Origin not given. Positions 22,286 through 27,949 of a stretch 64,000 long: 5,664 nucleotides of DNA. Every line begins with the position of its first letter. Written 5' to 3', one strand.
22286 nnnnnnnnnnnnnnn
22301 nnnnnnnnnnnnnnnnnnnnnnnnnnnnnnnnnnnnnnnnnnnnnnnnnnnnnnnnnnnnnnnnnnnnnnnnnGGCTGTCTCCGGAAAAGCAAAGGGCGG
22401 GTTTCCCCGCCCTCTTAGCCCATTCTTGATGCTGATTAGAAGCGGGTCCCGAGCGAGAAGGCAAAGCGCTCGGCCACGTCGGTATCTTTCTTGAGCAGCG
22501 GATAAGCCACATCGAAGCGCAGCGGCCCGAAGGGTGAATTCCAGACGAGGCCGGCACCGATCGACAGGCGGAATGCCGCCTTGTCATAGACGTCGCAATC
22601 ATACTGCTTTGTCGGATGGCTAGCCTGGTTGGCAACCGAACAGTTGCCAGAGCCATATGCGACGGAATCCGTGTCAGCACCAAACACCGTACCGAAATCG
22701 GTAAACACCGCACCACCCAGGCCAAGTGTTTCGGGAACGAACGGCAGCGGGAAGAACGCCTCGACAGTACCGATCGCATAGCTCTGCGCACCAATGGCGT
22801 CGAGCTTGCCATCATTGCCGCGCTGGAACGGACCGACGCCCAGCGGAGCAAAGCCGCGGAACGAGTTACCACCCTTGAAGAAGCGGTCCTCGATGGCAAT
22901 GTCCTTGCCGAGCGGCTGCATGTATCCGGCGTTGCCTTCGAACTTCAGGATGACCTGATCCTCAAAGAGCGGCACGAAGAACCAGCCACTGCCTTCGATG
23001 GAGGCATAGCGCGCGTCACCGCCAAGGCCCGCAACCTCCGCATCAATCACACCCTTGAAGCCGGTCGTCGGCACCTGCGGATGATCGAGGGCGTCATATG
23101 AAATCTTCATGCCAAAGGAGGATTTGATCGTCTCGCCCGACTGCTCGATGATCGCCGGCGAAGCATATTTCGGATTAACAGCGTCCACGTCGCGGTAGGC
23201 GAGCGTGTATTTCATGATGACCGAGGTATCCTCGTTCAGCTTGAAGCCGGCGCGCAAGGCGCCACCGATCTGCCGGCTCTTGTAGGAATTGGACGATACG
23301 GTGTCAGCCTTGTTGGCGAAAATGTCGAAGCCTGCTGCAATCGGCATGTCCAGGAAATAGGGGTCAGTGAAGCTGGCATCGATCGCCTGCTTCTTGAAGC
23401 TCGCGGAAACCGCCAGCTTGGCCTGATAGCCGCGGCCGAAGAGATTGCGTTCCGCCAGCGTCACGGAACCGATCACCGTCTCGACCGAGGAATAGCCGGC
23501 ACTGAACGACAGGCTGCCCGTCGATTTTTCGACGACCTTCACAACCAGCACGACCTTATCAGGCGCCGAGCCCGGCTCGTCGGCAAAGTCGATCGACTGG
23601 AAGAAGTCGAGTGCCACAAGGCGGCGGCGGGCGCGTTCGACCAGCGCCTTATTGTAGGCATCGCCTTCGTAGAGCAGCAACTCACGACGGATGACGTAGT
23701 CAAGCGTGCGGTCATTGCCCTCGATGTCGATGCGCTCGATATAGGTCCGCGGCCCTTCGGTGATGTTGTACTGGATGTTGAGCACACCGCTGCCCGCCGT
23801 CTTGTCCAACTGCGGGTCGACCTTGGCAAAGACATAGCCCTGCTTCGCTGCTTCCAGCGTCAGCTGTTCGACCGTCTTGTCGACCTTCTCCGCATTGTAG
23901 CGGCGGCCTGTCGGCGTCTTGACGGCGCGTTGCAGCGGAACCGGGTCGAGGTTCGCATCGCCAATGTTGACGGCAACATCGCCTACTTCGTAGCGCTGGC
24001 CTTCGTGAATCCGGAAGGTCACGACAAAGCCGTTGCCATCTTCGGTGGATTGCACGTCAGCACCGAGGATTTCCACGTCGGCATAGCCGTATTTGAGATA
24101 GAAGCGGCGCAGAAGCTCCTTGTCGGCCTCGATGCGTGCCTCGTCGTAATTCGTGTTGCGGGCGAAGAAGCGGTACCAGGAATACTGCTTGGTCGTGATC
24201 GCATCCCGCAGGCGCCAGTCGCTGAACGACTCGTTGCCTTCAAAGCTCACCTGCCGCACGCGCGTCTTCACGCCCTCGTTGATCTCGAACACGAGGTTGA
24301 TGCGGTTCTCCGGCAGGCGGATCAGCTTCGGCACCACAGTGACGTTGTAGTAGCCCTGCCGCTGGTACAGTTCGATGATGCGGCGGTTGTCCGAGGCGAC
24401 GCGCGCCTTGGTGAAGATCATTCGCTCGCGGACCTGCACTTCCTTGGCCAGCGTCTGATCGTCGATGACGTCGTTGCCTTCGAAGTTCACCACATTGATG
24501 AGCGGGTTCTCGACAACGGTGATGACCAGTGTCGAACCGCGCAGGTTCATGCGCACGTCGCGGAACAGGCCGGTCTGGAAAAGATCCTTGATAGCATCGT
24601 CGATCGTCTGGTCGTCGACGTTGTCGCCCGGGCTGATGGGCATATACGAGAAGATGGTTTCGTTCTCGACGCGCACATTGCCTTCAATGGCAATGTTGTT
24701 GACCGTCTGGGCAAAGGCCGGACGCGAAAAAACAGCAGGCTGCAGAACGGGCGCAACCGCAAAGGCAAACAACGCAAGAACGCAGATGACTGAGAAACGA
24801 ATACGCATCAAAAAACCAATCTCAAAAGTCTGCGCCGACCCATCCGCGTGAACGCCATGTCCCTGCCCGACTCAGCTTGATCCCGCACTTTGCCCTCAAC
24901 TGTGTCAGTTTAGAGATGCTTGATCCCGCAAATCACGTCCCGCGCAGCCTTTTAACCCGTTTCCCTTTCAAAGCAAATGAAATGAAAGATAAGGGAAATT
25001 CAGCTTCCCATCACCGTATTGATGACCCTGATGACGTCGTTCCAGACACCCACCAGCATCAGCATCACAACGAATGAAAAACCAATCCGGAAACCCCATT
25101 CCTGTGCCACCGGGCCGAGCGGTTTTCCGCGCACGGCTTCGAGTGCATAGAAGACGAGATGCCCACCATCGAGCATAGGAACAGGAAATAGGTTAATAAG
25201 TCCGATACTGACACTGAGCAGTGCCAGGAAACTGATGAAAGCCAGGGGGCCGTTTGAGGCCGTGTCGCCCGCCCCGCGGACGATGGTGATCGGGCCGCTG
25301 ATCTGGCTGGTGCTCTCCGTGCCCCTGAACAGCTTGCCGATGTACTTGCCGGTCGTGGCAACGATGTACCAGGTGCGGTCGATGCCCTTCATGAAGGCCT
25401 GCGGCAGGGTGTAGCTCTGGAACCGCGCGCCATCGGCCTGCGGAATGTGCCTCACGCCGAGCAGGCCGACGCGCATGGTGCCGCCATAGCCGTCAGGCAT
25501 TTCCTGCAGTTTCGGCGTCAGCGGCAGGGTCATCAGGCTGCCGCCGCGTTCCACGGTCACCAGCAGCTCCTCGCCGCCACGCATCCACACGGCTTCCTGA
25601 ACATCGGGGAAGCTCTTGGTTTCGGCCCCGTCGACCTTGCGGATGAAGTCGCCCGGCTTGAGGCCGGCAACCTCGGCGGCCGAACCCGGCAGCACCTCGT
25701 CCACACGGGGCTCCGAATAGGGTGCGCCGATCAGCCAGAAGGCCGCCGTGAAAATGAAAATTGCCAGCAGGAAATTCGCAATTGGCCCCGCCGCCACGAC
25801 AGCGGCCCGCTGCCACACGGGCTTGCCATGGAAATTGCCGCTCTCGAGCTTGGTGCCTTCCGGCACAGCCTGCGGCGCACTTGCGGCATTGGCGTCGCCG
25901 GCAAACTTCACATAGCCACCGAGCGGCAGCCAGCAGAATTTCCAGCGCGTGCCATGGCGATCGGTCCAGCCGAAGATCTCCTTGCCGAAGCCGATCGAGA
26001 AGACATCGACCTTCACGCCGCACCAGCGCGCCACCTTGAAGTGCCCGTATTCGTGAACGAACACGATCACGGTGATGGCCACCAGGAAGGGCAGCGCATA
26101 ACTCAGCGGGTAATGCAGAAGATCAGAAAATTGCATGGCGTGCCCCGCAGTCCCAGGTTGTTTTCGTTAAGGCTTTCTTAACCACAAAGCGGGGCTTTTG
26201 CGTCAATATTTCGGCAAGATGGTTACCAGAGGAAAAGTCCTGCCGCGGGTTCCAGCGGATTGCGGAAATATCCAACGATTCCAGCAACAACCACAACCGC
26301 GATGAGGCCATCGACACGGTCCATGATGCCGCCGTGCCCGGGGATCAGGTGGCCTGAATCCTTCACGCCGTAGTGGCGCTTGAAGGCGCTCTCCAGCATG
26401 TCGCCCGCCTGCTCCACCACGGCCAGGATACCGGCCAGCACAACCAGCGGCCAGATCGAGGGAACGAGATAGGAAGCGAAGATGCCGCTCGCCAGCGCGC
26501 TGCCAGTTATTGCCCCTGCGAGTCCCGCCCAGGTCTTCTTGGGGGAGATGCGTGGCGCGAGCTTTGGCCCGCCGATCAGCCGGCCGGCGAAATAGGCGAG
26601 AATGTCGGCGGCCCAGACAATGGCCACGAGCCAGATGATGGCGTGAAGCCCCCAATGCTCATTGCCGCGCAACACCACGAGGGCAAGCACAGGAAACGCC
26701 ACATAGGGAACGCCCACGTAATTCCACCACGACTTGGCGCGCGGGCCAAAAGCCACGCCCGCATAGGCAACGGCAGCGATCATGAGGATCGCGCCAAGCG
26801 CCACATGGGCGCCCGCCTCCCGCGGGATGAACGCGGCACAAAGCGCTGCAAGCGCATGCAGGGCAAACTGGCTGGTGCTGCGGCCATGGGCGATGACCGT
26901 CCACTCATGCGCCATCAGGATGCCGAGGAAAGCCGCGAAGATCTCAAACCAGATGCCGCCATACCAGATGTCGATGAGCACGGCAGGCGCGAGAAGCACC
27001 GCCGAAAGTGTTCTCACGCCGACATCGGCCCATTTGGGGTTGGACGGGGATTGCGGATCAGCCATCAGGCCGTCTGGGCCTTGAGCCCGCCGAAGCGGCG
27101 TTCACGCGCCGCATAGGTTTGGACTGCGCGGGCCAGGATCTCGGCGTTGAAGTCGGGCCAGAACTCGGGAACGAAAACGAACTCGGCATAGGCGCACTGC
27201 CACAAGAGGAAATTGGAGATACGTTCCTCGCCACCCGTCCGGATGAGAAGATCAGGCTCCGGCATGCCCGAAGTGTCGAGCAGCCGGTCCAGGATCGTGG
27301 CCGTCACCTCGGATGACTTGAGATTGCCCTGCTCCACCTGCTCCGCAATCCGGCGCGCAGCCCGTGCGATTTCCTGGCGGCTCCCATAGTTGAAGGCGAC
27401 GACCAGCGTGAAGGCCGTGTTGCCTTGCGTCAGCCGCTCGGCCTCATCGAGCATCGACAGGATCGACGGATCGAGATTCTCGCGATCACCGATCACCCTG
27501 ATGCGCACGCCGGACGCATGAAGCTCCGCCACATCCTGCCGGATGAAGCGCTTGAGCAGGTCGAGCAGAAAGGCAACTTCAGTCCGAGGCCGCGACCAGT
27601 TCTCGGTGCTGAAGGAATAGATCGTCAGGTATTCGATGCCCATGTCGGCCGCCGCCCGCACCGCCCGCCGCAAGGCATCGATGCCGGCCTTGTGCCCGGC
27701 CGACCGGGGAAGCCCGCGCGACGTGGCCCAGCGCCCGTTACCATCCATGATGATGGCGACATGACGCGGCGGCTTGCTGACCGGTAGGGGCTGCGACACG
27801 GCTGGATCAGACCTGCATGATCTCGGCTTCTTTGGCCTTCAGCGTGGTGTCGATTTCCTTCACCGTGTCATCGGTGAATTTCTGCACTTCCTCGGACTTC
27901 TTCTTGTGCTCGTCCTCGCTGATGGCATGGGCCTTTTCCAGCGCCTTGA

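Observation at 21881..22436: All lipid A genes (lpxD, lpxA, lpxI, lpxB) are cleanly missing from the bamA-fabZ-gltA locus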

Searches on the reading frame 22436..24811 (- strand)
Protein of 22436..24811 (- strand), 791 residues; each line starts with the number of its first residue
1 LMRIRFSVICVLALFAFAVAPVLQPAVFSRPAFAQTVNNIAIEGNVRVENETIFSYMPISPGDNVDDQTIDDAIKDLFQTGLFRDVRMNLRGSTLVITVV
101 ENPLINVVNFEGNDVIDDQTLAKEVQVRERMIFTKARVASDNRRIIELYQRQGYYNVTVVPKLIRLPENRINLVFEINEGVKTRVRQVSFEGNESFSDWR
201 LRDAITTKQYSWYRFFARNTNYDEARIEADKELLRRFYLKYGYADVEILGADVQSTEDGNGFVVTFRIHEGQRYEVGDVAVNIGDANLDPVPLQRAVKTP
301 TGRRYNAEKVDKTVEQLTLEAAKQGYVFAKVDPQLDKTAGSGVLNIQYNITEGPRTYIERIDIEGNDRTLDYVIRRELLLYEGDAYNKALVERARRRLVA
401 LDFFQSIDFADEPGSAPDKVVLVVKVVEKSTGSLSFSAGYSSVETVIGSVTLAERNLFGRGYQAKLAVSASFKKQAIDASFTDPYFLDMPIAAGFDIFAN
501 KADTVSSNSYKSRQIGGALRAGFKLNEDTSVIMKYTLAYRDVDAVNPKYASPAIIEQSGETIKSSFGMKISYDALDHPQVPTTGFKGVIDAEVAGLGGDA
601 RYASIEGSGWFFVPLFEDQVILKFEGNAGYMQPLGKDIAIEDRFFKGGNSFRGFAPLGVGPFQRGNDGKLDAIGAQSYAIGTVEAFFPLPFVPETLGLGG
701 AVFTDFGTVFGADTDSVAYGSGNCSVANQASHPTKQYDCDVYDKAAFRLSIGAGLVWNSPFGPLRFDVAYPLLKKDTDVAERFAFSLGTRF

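Call 3: search_protein_families(library=ncbifam, proteins=[window:22436-24811:-])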
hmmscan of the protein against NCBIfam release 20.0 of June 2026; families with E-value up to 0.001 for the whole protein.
window:22436-24811:- (791 aa): 6 families
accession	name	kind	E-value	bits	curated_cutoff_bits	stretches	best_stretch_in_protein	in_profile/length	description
TIGR03303.1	OM_YaeT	equivalog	1e-216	721.7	297.15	1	36-791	2-741/741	outer membrane protein assembly factor BamA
NF008287.0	PRK11067.1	subfamily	4e-100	336.4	1181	1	25-790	14-801/802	outer membrane protein assembly factor BamA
NF047950.2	ATportTamA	equivalog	2.3e-24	85.9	625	3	296-722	121-531/569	autotransporter assembly complex protein TamA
NF052279.1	lipo_TamL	exception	1.1e-17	63.8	400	1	371-476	274-384/747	translocation and assembly module lipoprotein TamL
NF058613.1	OMPAssmBamADein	equivalog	1.6e-17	62.8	1050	1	361-472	411-525/857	outer membrane protein assembly factor BamA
TIGR00992.1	3a0901s03IAP75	subfamily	4.5e-12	45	1163.25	1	310-487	225-422/718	IAP75 family chloroplast envelope protein translocase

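Call 6: find_related_loci(query=window:22436-24811:-, collection=genome_contigs, flank=10000)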
Query window:22436-24811:- (791 aa) in genome_contigs; peptide patterns used: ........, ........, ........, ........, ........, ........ (x = any residue, [..] = any of these).
81 stretches matched a pattern; 5 encode a relative of the query (tblastn E <= 1e-3); 5 distinct loci.
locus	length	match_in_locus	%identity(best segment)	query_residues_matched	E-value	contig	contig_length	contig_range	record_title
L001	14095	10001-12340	57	5-791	0e+0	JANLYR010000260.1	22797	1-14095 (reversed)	MAG: Hyphomicrobiales bacterium isolate OTE_14_metabat.275 OTE_14_k141_4142100, whole genome shotgun sequence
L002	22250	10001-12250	59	32-791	0e+0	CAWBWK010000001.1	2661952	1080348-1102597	MAG: uncultured Alphaproteobacteria bacterium isolate MFD04651.bin.1.151 genome assembly, contig: contig_1286, whole gen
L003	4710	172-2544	43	2-791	0e+0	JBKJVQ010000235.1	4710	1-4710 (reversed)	MAG: Methyloligellaceae bacterium isolate swi_bin.105 k127_9511405, whole genome shotgun sequence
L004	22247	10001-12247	42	37-791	0e+0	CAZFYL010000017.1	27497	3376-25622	MAG TPA_asm: uncultured Methyloceanibacter sp. isolate binchicken_co129_405 genome assembly, contig: NODE_4615_length_27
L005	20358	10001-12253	34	1-791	9e-150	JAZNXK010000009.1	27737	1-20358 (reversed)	MAG: Alphaproteobacteria bacterium isolate T1900044779_TS20190245.MAGScoT_cleanbin_000006 SGB_2539_k141_1188430, whole g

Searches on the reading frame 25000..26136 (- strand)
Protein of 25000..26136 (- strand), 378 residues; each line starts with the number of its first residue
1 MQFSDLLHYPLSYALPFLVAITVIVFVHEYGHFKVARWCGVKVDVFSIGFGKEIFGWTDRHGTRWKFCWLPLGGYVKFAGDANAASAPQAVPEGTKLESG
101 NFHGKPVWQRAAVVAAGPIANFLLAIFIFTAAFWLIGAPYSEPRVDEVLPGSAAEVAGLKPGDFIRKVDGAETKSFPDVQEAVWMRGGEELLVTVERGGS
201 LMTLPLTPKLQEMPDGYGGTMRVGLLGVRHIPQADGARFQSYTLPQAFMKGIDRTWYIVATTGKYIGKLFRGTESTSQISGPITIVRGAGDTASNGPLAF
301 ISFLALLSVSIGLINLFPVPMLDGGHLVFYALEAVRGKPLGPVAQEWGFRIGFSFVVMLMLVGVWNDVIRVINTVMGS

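Call 3: search_protein_families(library=ncbifam, proteins=[window:25000-26136:-])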
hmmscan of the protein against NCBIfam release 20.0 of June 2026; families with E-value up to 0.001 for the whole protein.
window:25000-26136:- (378 aa): 9 families
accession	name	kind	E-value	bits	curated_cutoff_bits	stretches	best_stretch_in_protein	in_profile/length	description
TIGR00054.1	TIGR00054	equivalog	3.2e-84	283.2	147.55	2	139-372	200-420/421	RIP metalloprotease RseP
NF008046.0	PRK10779.1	equivalog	3.2e-81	273.7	477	2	139-370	220-449/450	sigma E protease regulator RseP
TIGR02037.1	degP_htrA_DO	subfamily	4e-08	32.6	416.2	1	145-207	263-326/434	Do family serine endopeptidase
NF041199.1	trx7_PDZ_seleno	equivalog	5.9e-08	32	300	1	143-207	205-271/390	Trx7/PDZ domain-containing (seleno)protein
NF041521.1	HhoA_HhoB_HtrA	equivalog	1.5e-05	24.5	450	1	146-208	268-331/335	HhoA/HhoB/HtrA family serine endopeptidase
NF040960.1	MamE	equivalog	0.00014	20.6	800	1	145-206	471-533/659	magnetosome formation protease MamE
TIGR02860.1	spore_IV_B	equivalog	0.00018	20.6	305.25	1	153-217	125-189/402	SpoIVB peptidase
NF047968.1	SerProtHtrA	equivalog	0.00021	20.8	470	1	145-204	293-353/357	serine protease HtrA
NF007526.1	PRK10139.1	equivalog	0.00049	18.9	756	1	145-197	295-348/456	serine endoprotease DegQ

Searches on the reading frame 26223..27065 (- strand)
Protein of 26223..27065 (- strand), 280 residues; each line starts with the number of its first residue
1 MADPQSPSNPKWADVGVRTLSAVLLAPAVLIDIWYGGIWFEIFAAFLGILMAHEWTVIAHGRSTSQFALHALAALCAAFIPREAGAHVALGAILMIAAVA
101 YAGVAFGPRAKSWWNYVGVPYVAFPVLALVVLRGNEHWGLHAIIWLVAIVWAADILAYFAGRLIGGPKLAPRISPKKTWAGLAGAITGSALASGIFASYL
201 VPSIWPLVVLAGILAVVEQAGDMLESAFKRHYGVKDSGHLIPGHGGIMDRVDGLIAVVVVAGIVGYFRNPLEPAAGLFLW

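Call 3: search_protein_families(library=ncbifam, proteins=[window:26223-27065:-])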
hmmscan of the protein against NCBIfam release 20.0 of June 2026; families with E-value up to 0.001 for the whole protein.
window:26223-27065:- (280 aa): 1 family
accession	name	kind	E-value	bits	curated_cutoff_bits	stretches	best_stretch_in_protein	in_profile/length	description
NF008635.0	PRK11624.1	equivalog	1.8e-32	112.8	385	1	18-260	5-273/285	phosphatidate cytidylyltransferase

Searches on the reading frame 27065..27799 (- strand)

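Call 3: search_protein_families(library=ncbifam, proteins=[window:27065-27799:-])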
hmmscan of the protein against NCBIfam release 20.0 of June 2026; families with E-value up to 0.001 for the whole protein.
window:27065-27799:- (244 aa): 16 families
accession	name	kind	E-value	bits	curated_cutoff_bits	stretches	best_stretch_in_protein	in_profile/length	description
NF011408.0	PRK14834.1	equivalog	1e-114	382.2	348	1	8-243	15-250/252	isoprenyl transferase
NF011405.0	PRK14830.1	equivalog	7.4e-93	310.7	304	1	9-239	21-251/251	undecaprenyl pyrophosphate synthase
NF011406.0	PRK14831.1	subfamily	2.2e-91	305.5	375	1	5-241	18-254/256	undecaprenyl pyrophosphate synthase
TIGR00055.1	uppS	equivalog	2.9e-83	278.8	109.55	1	11-237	2-228/228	polyprenyl diphosphate synthase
NF011404.0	PRK14829.1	equivalog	4.8e-82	275.2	372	1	5-240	25-260/260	isoprenyl transferase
NF011411.0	PRK14838.1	equivalog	1.2e-78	263.8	417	1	6-242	8-242/244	isoprenyl transferase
NF011407.0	PRK14833.1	equivalog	3.9e-78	262.3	325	1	11-240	5-233/233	di-trans,poly-cis-decaprenylcistransferase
NF011412.0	PRK14839.1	equivalog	4e-78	262.1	334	1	12-242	11-232/240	di-trans,poly-cis-decaprenylcistransferase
NF007596.1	PRK10240.1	equivalog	9.7e-74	247.9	418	1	8-240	13-245/251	(2E,6E)-farnesyl-diphosphate-specific ditrans,polycis-undecaprenyl-diphosphate synthase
NF011414.0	PRK14841.1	equivalog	2e-71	240.4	401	1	11-240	4-231/233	isoprenyl transferase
NF011402.0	PRK14827.1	equivalog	3.3e-68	230.2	535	1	5-237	62-294/296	decaprenyl diphosphate synthase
NF011415.0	PRK14842.1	equivalog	4.2e-65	219.6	360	1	8-240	6-239/241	isoprenyl transferase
NF011413.0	PRK14840.1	equivalog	1.7e-62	211.3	410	1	9-237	17-249/250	isoprenyl transferase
NF011409.0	PRK14835.1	equivalog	1.3e-55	188.7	425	1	9-237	44-278/279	isoprenyl transferase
NF011403.0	PRK14828.1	equivalog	1.4e-53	181.9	348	1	6-237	24-257/258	isoprenyl transferase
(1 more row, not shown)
